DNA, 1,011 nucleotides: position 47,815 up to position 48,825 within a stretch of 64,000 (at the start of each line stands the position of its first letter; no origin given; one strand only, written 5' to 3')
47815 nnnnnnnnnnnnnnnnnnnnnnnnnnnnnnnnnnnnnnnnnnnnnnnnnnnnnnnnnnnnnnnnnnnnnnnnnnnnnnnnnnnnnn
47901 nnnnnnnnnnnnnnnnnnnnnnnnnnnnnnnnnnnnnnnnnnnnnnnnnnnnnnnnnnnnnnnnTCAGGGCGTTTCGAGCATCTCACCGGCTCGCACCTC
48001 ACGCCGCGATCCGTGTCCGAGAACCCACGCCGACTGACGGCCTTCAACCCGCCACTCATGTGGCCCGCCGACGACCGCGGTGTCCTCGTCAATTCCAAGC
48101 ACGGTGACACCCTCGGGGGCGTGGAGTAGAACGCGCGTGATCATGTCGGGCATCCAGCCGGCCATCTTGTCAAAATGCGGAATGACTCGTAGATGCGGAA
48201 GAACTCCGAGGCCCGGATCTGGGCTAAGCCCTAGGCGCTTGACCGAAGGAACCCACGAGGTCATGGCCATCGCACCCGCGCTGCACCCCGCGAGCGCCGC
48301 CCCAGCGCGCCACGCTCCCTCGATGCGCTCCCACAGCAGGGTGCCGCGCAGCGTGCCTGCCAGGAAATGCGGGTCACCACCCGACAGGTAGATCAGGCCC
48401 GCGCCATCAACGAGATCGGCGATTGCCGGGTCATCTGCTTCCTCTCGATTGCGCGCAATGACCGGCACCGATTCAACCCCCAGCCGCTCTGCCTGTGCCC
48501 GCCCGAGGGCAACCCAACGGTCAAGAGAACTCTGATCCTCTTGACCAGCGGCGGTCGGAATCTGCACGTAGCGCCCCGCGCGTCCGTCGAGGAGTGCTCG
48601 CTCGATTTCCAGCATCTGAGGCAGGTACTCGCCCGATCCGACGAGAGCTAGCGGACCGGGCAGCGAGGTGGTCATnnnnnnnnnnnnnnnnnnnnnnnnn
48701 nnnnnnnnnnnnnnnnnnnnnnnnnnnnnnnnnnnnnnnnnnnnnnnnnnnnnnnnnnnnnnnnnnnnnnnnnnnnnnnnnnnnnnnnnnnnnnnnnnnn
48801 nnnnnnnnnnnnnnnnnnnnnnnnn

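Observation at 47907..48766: Perfect 38-bp inverted repeat precisely bracketing a single S51-peptidase-like gene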

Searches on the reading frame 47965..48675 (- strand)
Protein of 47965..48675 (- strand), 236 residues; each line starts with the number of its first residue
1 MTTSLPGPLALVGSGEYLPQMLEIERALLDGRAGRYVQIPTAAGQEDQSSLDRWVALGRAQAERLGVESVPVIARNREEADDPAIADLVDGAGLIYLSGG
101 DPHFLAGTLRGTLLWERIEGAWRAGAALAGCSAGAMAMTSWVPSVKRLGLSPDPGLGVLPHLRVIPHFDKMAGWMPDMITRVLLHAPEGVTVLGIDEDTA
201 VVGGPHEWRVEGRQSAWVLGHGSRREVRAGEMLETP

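Call 6: search_protein_families(library=pfam, proteins=[window:47965-48675:-])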
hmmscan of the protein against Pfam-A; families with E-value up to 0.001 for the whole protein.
window:47965-48675:- (236 aa): 1 family
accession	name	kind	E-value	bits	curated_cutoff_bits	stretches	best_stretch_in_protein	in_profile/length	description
PF03575.23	Peptidase_S51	-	2e-16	60.7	23.9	1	11-202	3-197/206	Peptidase family S51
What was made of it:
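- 47965..48675 (-): 236-aa S51 (cyanophycinase/PepE-like) peptidase gene. It is a resident, vertically inherited gene and not cargo. Pfam PF03575 E 2e-16 (call 6).
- Checked: The 236-aa ORF (47965-48675, minus strand; Pfam Peptidase_S51 E 2e-16, call 6) is the only gene between the arms.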

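Call 9: find_encoding_contigs(protein=window:47965-48675:-, flank=10000, max_places=10)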
Protein window:47965-48675:- (236 aa): 2 contigs read that carry it; 2 places shown.
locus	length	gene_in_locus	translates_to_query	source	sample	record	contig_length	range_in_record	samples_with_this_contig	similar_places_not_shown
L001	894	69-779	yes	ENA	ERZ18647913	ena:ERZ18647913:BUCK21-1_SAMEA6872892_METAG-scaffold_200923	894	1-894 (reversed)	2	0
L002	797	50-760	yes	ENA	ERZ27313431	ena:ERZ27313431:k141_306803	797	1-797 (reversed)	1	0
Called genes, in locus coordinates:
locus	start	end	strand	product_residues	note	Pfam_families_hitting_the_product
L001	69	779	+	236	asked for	PF03575:Peptidase_S51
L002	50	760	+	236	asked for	PF03575:Peptidase_S51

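Call 12: find_homologous_proteins(query=window:47965-48675:-, max_evalue=1e-10)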
Query window:47965-48675:- (236 aa): 6715 proteins with E <= 1e-10 among 8000 candidates; the best 120 are listed.
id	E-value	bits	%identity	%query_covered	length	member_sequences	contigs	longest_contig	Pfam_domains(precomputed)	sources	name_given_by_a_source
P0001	1.4e-151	521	100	100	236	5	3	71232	PF03575.24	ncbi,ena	-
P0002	6.4e-146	502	96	100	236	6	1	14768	PF03575.24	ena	-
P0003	7.7e-118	410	78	98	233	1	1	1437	PF03575.24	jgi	-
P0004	3.0e-113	395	75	100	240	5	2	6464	PF03575.24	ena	-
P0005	3.4e-113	395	74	100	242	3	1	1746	PF03575.24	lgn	-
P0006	4.3e-112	391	77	98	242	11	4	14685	PF03575.24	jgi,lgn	-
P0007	3.0e-110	385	76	98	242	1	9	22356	PF03575.24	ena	-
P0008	4.6e-110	385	81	92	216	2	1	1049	PF03575.24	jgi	-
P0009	3.1e-108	379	73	98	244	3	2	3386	PF03575.24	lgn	-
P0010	1.2e-102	361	70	98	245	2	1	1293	PF03575.24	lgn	-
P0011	4.6e-101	355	72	98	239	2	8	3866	PF03575.24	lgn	-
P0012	7.5e-101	355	69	99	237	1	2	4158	PF03575.24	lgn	-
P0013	1.4e-100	354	70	98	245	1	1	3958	PF03575.24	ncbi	-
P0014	3.1e-99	349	70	98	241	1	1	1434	PF03575.24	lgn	-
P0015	3.2e-98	346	69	98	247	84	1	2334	PF03575.24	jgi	jgi:cyanophycinase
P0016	3.4e-98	346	68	98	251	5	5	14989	PF03575.24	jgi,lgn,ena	jgi:cyanophycinase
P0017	9.0e-98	345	69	98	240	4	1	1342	PF03575.24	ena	-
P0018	1.2e-97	344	69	97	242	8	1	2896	PF03575.24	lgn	-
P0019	1.4e-97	344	71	98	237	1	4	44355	PF03575.24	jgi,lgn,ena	-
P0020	2.2e-97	343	68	97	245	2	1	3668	PF03575.24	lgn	-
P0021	2.4e-97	343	68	97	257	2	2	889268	PF03575.24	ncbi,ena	-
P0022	2.9e-97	343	68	97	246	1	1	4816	PF03575.24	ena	-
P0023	3.6e-97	343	65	100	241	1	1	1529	PF03575.24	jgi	jgi:cyanophycinase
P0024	9.3e-97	341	69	98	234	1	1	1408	PF03575.24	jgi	jgi:cyanophycinase-like exopeptidase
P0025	9.3e-97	341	68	100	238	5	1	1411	PF03575.24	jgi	-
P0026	2.2e-96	340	68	98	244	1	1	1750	PF03575.24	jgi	-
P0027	2.4e-96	340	68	97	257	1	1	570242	PF03575.24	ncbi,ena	-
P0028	3.1e-96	340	69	97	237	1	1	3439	PF03575.24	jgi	jgi:cyanophycinase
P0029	3.3e-96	339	68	98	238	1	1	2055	PF03575.24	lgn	-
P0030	6.4e-96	339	68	100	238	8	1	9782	PF03575.24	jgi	-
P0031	6.8e-96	338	69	100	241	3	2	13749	PF03575.24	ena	-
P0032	6.9e-96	338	70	98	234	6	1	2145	PF03575.24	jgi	jgi:cyanophycinase-like exopeptidase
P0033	1.2e-95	338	68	100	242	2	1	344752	PF03575.24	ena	-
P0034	1.5e-95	337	68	97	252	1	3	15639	PF03575.24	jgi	jgi:cyanophycinase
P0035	2.0e-95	337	68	98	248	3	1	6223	PF03575.24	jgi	jgi:cyanophycinase-like exopeptidase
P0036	3.7e-95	336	68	98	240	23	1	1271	PF03575.24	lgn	-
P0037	4.8e-95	336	70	97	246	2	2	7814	PF03575.24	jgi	jgi:cyanophycinase-like exopeptidase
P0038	4.8e-95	336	69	97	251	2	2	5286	PF03575.24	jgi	jgi:cyanophycinase-like exopeptidase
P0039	5.5e-95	335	67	97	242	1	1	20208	PF03575.24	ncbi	-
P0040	9.6e-95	335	66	98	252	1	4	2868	PF03575.24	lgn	-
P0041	1.2e-94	334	68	99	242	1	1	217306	PF03575.24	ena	-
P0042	1.4e-94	334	68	99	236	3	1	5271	PF03575.24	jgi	jgi:cyanophycinase-like exopeptidase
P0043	1.6e-94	334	68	97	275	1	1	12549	PF03575.24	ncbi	ncbi:MAG: Type 1 glutamine amidotransferase-like domain-containing protein [Candidatus Nanopelagical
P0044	1.6e-94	334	68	98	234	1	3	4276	PF03575.24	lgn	-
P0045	2.8e-94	333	69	97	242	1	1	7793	PF03575.24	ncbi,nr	ncbi:MAG TPA: Type 1 glutamine amidotransferase-like domain-containing protein [Candidatus Limnocyli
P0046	4.5e-94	333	66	100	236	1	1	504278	PF03575.24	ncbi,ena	-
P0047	5.0e-94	332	67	98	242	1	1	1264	PF03575.24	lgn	-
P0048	5.2e-94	332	68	98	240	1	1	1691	PF03575.24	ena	-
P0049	6.9e-94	332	66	98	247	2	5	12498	PF03575.24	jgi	jgi:cyanophycinase-like exopeptidase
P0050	7.2e-94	332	66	100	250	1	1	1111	PF03575.24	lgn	-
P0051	8.7e-94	332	65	98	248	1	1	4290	PF03575.24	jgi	jgi:cyanophycinase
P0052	1.8e-93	331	68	98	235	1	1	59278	PF03575.24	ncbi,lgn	-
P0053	2.2e-93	330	67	97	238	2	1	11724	PF03575.24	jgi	jgi:cyanophycinase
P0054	3.3e-93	330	67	97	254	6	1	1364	PF03575.24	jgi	jgi:cyanophycinase-like exopeptidase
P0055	3.7e-93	330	65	97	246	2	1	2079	PF03575.24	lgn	-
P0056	4.2e-93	329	67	98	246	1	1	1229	PF03575.24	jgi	-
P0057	4.5e-93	329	66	98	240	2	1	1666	PF03575.24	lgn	-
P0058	8.5e-93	328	65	98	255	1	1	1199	PF03575.24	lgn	-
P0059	8.6e-93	328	65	98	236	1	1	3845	PF03575.24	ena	-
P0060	1.9e-92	327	66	98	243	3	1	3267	PF03575.24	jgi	jgi:cyanophycinase-like exopeptidase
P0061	2.0e-92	327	67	98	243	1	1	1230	PF03575.24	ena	-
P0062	2.3e-92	327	66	98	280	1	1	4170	PF03575.24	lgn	-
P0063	3.0e-92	327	67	98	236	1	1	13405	PF03575.24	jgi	jgi:cyanophycinase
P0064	3.0e-92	327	66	98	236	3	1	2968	PF03575.24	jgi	jgi:cyanophycinase-like exopeptidase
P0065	3.8e-92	326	66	97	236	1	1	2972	PF03575.24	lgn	-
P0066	4.2e-92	326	64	99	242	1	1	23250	PF03575.24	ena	-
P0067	4.5e-92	326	64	97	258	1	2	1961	PF03575.24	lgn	-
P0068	4.5e-92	326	66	99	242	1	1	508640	PF03575.24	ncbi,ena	-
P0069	4.9e-92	326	66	98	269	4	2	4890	PF03575.24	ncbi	-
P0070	5.4e-92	326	65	98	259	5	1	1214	PF03575.24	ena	-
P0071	7.0e-92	325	64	99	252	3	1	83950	PF03575.24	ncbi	ncbi:MAG TPA: Type 1 glutamine amidotransferase-like domain-containing protein [Streptosporangiaceae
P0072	8.0e-92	325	66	98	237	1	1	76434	PF03575.24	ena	-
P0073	9.0e-92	325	66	98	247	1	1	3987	PF03575.24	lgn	-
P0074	9.1e-92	325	67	98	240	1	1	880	PF03575.24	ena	-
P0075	1.0e-91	325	66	98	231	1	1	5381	PF03575.24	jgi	-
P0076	1.3e-91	324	64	97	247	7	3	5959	PF03575.24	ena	-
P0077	1.7e-91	324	65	98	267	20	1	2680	PF03575.24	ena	-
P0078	1.7e-91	324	63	99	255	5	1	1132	PF03575.24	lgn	-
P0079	1.8e-91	324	65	98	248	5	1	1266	PF03575.24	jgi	jgi:cyanophycinase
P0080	1.9e-91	324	65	97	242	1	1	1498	PF03575.24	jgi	jgi:cyanophycinase-like exopeptidase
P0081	2.4e-91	324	66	98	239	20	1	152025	PF03575.24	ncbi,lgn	-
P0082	2.8e-91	323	65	98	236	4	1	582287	PF03575.24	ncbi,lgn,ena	-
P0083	3.0e-91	323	64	100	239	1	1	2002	PF03575.24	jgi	jgi:cyanophycinase-like exopeptidase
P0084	3.4e-91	323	65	98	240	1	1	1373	PF03575.24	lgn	-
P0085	3.4e-91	323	65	97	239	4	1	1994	PF03575.24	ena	-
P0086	3.4e-91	323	66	97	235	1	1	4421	PF03575.24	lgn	-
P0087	3.5e-91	323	68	96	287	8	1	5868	PF03575.24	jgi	jgi:peptidase E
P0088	4.0e-91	323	64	97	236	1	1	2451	PF03575.24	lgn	-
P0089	5.1e-91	322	65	98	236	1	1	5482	PF03575.24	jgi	jgi:cyanophycinase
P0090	5.2e-91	322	66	98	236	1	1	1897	PF03575.24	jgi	jgi:cyanophycinase-like exopeptidase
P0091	5.3e-91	322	65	98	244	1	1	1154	PF03575.24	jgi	jgi:cyanophycinase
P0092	6.4e-91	322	67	98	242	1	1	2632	PF03575.24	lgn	-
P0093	7.1e-91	322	66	98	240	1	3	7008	PF03575.24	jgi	jgi:cyanophycinase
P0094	1.1e-90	321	66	98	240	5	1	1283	PF03575.24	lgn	-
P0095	1.1e-90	321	65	96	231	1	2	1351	PF03575.24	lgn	-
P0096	1.1e-90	321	66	98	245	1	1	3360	PF03575.24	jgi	jgi:cyanophycinase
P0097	1.3e-90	321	64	100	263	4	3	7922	PF03575.24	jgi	jgi:cyanophycinase-like exopeptidase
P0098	1.4e-90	321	65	97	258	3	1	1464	PF03575.24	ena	-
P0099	1.4e-90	321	65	99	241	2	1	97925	PF03575.24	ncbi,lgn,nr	ncbi:MAG: peptidase [Frankiales bacterium]|nr:peptidase [Frankiales bacterium]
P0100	1.4e-90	321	65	98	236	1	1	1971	PF03575.24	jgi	jgi:cyanophycinase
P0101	1.5e-90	321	63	100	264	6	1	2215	PF03575.24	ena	-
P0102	1.6e-90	321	65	98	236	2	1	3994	PF03575.24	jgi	-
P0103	1.6e-90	321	66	98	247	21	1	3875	PF03575.24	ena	-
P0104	1.6e-90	321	65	98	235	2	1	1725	PF03575.24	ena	-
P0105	1.8e-90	321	65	100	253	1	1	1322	PF03575.24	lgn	-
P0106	1.9e-90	321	65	97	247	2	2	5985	PF03575.24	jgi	jgi:cyanophycinase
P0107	2.1e-90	320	65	98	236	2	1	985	PF03575.24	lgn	-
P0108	2.3e-90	320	64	98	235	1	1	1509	PF03575.24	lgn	-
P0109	2.4e-90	320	64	97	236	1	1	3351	PF03575.24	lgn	-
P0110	3.1e-90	320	63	97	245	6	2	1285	PF03575.24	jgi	-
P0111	3.1e-90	320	63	100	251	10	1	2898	PF03575.24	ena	-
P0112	3.2e-90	320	66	98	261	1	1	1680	PF03575.24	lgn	-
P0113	3.3e-90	320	66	97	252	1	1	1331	PF03575.24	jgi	jgi:cyanophycinase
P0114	3.4e-90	320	65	98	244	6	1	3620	PF03575.24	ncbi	-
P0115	3.5e-90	320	67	97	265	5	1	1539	PF03575.24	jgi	-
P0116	3.5e-90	320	64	98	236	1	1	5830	PF03575.24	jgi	jgi:cyanophycinase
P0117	5.0e-90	319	64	97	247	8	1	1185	PF03575.24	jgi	jgi:cyanophycinase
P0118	5.2e-90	319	65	98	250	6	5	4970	PF03575.24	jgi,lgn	jgi:cyanophycinase-like exopeptidase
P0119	7.8e-90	319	64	97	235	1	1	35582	PF03575.24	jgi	jgi:cyanophycinase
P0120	7.9e-90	319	62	97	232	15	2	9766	PF03575.24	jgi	-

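Call 13: search_protein_families(library=ncbifam, proteins=[window:47965-48675:-])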
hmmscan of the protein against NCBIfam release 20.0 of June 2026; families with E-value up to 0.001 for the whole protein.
window:47965-48675:- (236 aa): 2 families
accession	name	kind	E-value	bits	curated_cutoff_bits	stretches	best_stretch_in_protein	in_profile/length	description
TIGR02069.1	cyanophycinase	equivalog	6.7e-17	61.8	126.6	1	26-219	21-215/250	cyanophycinase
NF003642.0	PRK05282.1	equivalog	0.0002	20.9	156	1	21-222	20-217/233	dipeptidase PepE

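Call 14: find_encoding_contigs(protein=P0002, flank=6000, max_places=4)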
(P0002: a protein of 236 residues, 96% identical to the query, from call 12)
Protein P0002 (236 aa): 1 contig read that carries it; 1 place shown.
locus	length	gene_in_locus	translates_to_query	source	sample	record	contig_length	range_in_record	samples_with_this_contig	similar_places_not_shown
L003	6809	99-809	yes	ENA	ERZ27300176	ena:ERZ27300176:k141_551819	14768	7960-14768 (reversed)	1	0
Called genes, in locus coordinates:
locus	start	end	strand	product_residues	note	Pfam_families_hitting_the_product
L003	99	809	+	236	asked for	PF03575:Peptidase_S51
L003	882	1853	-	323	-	PF13302:Acetyltransf_3 (faint), PF00583:Acetyltransf_1, PF13508:Acetyltransf_7, PF13673:Acetyltransf_10, PF13527:Acetyltransf_9 (faint), PF00583:Acetyltransf_1, PF13508:Acetyltransf_7 (weak), PF08445:FR47, +1 more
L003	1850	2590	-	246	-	PF21695:GlnR_1st, PF00486:Trans_reg_C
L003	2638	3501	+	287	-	PF12146:Hydrolase_4, PF00561:Abhydrolase_1, PF12697:Abhydrolase_6 (weak)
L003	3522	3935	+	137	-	PF13098:Thioredoxin_2 (weak), PF00085:Thioredoxin (weak)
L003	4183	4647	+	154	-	PF14340:DUF4395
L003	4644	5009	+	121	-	PF02635:DsrE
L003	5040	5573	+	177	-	PF08768:THAP4_heme-bd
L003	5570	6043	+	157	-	PF01475:FUR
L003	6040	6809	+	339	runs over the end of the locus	PF01571:GCV_T, PF08669:GCV_T_C (weak), PF25455:Beta-barrel_CAF17_C (weak)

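Call 15: find_encoding_contigs(protein=P0006, flank=6000, max_places=4)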
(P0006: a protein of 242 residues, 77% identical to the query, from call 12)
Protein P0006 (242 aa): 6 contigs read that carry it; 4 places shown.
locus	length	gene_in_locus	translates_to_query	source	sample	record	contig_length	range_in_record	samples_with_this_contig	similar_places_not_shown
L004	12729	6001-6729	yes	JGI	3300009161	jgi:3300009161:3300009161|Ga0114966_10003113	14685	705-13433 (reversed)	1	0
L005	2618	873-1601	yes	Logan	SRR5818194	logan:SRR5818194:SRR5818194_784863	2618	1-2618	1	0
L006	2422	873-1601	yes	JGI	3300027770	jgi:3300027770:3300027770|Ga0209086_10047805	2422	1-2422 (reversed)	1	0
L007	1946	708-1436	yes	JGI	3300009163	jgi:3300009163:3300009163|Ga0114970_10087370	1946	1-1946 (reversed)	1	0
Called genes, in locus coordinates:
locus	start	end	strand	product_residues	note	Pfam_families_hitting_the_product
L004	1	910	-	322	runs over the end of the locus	PF00293:NUDIX, PF00300:His_Phos_1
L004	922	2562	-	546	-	PF01928:CYTH, PF05235:CHAD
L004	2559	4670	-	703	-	PF13089:PP_kinase_N, PF02503:PP_kinase, PF17941:PP_kinase_C_1, PF13091:PLDc_2 (faint), PF13090:PP_kinase_C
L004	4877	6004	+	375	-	PF23493:CysS_C (weak)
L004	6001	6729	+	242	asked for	PF03575:Peptidase_S51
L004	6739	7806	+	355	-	PF14226:DIOX_N, PF03171:2OG-FeII_Oxy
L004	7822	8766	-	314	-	PF13302:Acetyltransf_3 (faint), PF00583:Acetyltransf_1, PF13673:Acetyltransf_10 (weak), PF13508:Acetyltransf_7, PF00583:Acetyltransf_1, PF13508:Acetyltransf_7 (weak), PF13673:Acetyltransf_10 (weak), PF08445:FR47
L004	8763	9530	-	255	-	PF21695:GlnR_1st, PF00486:Trans_reg_C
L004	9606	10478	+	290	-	PF00561:Abhydrolase_1 (weak), PF12146:Hydrolase_4 (faint), PF12697:Abhydrolase_6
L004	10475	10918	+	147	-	PF00085:Thioredoxin, PF13098:Thioredoxin_2 (weak)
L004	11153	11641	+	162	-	PF14340:DUF4395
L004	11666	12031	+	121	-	PF02635:DsrE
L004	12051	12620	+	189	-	PF08768:THAP4_heme-bd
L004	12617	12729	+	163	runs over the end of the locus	PF01475:FUR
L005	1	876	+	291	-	?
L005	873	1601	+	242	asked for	PF03575:Peptidase_S51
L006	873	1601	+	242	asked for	PF03575:Peptidase_S51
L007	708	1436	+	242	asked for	PF03575:Peptidase_S51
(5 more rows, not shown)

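Call 16: find_encoding_contigs(protein=P0007, flank=6000, max_places=4)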
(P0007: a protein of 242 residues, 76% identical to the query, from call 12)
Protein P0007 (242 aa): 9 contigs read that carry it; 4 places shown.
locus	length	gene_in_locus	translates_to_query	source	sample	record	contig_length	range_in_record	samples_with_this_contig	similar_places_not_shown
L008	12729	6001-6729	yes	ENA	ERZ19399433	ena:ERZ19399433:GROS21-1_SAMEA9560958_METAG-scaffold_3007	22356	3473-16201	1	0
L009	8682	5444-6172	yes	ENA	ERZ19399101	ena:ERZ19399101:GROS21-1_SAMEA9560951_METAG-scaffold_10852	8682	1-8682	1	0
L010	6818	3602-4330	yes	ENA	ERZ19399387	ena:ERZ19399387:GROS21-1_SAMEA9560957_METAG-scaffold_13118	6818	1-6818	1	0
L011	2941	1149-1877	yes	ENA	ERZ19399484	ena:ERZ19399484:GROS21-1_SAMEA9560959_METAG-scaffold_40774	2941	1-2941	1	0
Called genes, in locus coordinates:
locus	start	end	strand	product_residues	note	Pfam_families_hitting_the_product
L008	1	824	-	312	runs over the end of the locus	PF00293:NUDIX, PF00300:His_Phos_1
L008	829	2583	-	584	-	-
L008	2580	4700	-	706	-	PF13089:PP_kinase_N, PF02503:PP_kinase, PF17941:PP_kinase_C_1, PF13091:PLDc_2 (faint), PF13090:PP_kinase_C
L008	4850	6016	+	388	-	-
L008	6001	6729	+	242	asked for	PF03575:Peptidase_S51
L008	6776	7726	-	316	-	PF13302:Acetyltransf_3 (faint), PF00583:Acetyltransf_1, PF13673:Acetyltransf_10 (weak), PF13508:Acetyltransf_7, PF24553:Rv0428c_C (faint), PF00583:Acetyltransf_1, PF13508:Acetyltransf_7 (weak), PF08445:FR47, +1 more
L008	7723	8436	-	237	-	PF21695:GlnR_1st, PF00486:Trans_reg_C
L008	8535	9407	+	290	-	PF00561:Abhydrolase_1, PF12146:Hydrolase_4 (faint), PF12697:Abhydrolase_6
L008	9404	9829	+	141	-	PF00085:Thioredoxin, PF13098:Thioredoxin_2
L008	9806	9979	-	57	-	-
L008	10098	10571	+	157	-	PF14340:DUF4395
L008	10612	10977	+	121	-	PF02635:DsrE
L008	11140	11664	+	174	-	PF08768:THAP4_heme-bd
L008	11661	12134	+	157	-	PF01475:FUR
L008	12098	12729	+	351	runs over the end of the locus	PF01571:GCV_T, PF08669:GCV_T_C (weak)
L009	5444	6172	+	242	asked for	PF03575:Peptidase_S51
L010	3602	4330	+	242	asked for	PF03575:Peptidase_S51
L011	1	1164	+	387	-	?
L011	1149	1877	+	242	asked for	PF03575:Peptidase_S51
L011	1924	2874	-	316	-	PF13302:Acetyltransf_3 (faint), PF00583:Acetyltransf_1, PF13673:Acetyltransf_10 (weak), PF13508:Acetyltransf_7, PF13527:Acetyltransf_9 (faint), PF00583:Acetyltransf_1, PF13508:Acetyltransf_7 (weak), PF08445:FR47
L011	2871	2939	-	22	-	?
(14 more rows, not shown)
